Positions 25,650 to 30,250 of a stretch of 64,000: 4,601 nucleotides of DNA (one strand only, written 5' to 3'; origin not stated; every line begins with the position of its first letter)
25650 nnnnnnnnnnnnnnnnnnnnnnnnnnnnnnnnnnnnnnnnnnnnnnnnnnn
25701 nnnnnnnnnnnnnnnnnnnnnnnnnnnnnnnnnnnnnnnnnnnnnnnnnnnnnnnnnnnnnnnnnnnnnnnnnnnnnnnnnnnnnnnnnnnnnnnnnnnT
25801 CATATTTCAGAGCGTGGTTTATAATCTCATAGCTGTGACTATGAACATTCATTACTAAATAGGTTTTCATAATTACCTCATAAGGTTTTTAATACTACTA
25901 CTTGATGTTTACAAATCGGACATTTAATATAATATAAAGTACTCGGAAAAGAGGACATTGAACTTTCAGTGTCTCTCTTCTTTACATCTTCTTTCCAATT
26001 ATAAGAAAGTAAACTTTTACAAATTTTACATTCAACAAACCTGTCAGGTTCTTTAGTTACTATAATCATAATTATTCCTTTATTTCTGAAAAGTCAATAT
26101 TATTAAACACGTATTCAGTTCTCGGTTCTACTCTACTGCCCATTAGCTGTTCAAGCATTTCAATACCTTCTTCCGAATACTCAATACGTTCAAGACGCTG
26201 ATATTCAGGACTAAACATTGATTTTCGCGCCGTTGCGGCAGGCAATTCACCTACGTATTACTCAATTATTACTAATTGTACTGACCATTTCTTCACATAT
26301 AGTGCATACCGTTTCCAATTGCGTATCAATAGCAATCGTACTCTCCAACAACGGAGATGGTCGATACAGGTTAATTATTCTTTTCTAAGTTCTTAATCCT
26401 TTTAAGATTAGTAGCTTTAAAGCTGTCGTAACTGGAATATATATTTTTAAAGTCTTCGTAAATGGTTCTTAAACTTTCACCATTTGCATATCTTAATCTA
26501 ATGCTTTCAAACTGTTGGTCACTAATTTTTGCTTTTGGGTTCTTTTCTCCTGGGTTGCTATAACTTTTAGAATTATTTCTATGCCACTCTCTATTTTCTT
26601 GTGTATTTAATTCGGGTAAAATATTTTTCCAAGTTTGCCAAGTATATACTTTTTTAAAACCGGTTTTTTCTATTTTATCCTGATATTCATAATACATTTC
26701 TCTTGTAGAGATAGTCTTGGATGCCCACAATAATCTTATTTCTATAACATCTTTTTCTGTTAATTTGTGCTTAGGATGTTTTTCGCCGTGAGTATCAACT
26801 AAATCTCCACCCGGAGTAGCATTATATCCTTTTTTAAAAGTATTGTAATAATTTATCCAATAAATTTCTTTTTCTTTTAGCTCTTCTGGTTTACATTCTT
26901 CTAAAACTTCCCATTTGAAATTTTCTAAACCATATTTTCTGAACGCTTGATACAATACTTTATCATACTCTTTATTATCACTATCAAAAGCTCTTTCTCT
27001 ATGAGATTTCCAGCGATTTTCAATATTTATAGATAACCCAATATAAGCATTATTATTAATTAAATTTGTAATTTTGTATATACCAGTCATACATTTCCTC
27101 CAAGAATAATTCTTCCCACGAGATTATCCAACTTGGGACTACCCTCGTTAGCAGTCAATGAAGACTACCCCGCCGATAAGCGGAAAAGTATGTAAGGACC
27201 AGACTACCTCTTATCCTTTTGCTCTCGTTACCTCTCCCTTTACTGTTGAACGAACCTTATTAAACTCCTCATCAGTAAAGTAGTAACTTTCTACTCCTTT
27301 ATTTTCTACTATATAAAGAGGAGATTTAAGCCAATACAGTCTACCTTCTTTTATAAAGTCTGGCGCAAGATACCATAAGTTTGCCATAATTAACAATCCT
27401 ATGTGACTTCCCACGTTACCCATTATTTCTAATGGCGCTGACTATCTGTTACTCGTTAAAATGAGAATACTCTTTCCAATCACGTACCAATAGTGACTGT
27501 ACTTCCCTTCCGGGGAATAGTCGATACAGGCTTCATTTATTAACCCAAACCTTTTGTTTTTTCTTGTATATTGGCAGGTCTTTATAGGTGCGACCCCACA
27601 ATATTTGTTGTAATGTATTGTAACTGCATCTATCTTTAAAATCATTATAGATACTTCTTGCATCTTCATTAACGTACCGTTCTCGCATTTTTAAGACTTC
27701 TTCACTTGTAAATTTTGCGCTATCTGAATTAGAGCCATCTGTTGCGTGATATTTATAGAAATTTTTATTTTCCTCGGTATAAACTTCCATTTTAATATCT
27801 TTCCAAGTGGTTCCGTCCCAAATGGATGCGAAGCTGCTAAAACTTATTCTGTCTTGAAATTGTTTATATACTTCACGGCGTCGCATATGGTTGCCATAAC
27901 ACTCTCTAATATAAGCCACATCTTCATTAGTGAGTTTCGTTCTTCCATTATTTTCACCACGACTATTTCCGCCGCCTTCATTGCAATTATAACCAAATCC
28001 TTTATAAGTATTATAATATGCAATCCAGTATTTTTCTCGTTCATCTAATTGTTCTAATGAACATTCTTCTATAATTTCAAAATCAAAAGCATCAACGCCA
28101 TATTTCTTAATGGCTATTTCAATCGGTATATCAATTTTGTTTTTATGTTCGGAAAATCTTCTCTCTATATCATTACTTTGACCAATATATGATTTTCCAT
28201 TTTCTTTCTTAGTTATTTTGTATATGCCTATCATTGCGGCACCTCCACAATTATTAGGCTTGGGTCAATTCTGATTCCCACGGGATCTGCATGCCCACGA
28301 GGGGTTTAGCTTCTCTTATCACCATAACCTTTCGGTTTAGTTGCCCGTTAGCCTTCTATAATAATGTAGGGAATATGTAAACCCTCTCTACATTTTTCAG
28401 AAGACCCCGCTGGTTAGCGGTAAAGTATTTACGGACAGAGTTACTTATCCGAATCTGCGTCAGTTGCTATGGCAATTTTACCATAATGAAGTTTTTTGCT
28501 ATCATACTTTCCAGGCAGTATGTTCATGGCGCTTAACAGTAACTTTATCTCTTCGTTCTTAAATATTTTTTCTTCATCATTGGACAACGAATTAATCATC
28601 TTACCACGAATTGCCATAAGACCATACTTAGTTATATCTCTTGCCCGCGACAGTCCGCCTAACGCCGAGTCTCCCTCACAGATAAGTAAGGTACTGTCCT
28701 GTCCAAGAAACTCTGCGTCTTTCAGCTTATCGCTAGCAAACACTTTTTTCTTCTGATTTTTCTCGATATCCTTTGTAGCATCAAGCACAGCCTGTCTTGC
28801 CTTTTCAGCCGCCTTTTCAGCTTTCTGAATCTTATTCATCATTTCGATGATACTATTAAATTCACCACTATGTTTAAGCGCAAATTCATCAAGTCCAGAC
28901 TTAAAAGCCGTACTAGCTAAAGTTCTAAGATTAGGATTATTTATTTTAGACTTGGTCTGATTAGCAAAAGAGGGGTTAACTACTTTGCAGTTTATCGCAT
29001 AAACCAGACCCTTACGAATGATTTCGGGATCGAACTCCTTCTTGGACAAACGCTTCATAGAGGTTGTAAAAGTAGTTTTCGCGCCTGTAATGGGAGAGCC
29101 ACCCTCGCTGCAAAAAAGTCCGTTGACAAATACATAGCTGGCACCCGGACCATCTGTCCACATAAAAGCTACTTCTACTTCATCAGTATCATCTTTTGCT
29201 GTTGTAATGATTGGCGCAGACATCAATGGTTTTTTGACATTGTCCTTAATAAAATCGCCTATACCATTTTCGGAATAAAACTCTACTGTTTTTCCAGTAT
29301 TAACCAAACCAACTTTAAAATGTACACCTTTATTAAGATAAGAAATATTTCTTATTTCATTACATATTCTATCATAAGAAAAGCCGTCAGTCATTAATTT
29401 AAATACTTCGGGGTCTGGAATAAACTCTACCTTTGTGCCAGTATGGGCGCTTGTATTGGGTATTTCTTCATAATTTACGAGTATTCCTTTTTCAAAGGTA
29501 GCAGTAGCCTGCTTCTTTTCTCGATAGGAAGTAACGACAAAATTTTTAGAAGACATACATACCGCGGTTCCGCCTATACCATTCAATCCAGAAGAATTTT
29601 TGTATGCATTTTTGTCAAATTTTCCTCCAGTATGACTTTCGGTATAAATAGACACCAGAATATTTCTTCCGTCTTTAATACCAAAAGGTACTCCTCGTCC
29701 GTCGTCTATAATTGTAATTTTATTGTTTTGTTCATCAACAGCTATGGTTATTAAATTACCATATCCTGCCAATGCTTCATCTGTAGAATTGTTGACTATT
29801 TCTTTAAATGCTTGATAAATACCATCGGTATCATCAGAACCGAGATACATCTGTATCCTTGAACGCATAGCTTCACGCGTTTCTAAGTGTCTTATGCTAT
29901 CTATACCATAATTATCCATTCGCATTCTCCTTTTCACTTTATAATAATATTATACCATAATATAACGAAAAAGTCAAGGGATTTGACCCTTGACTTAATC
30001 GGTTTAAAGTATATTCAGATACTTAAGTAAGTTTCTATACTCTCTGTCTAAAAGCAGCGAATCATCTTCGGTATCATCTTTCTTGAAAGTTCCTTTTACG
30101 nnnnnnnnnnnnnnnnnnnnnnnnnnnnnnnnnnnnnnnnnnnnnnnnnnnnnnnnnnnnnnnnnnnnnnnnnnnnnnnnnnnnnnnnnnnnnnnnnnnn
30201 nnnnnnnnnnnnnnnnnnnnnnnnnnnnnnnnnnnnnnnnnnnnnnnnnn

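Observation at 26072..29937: Topoisomerase II B subunit interrupted twice inside catalytic motifs; third exon is invisible to ORF calling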

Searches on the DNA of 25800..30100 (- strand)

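Call 6: search_dna_similar(query=window:25800-30100:-, collection=phages, mode=near, max_rows=30)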
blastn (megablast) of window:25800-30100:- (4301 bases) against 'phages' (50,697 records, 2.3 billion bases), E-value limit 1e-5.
No match.

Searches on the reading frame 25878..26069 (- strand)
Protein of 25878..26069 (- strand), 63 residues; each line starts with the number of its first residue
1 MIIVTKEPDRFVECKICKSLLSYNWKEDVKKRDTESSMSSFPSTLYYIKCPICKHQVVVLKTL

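Call 13: search_protein_families(library=phrogs, proteins=[window:25878-26069:-], max_evalue=0.001)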
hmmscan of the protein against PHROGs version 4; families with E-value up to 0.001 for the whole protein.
window:25878-26069:- (63 aa): 1 family
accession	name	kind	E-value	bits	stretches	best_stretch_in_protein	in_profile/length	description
phrog_2834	-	unknown function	2e-09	38.2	1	2-59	5-61/78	-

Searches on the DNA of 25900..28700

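Call 4: search_rna_families(source=window, start=25900, end=28700, threshold=evalue, max_evalue=10, show_alignments=4)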
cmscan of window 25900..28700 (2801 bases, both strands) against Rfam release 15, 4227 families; matches with E-value up to 10: 3.
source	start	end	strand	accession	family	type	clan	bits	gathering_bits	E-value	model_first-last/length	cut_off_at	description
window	27275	27305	-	RF04352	Plastid-psbA-4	Cis-reg;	CL00153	19.6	56.8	6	1-61/61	no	Plastid-psbA-4 3UTR RNA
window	27472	27544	-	RF01985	ZEB2_AS1_2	Gene; lncRNA;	-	18.4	70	0.32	1-61/61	no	ZEB2 antisense RNA 1 conserved region 2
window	26386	26410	+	RF00390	TYMV_upPK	Cis-reg;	-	15.9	38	9.1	1-23/23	no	turnip yellow mosaic virus upstream pseudo-knot (TYMV_upPK)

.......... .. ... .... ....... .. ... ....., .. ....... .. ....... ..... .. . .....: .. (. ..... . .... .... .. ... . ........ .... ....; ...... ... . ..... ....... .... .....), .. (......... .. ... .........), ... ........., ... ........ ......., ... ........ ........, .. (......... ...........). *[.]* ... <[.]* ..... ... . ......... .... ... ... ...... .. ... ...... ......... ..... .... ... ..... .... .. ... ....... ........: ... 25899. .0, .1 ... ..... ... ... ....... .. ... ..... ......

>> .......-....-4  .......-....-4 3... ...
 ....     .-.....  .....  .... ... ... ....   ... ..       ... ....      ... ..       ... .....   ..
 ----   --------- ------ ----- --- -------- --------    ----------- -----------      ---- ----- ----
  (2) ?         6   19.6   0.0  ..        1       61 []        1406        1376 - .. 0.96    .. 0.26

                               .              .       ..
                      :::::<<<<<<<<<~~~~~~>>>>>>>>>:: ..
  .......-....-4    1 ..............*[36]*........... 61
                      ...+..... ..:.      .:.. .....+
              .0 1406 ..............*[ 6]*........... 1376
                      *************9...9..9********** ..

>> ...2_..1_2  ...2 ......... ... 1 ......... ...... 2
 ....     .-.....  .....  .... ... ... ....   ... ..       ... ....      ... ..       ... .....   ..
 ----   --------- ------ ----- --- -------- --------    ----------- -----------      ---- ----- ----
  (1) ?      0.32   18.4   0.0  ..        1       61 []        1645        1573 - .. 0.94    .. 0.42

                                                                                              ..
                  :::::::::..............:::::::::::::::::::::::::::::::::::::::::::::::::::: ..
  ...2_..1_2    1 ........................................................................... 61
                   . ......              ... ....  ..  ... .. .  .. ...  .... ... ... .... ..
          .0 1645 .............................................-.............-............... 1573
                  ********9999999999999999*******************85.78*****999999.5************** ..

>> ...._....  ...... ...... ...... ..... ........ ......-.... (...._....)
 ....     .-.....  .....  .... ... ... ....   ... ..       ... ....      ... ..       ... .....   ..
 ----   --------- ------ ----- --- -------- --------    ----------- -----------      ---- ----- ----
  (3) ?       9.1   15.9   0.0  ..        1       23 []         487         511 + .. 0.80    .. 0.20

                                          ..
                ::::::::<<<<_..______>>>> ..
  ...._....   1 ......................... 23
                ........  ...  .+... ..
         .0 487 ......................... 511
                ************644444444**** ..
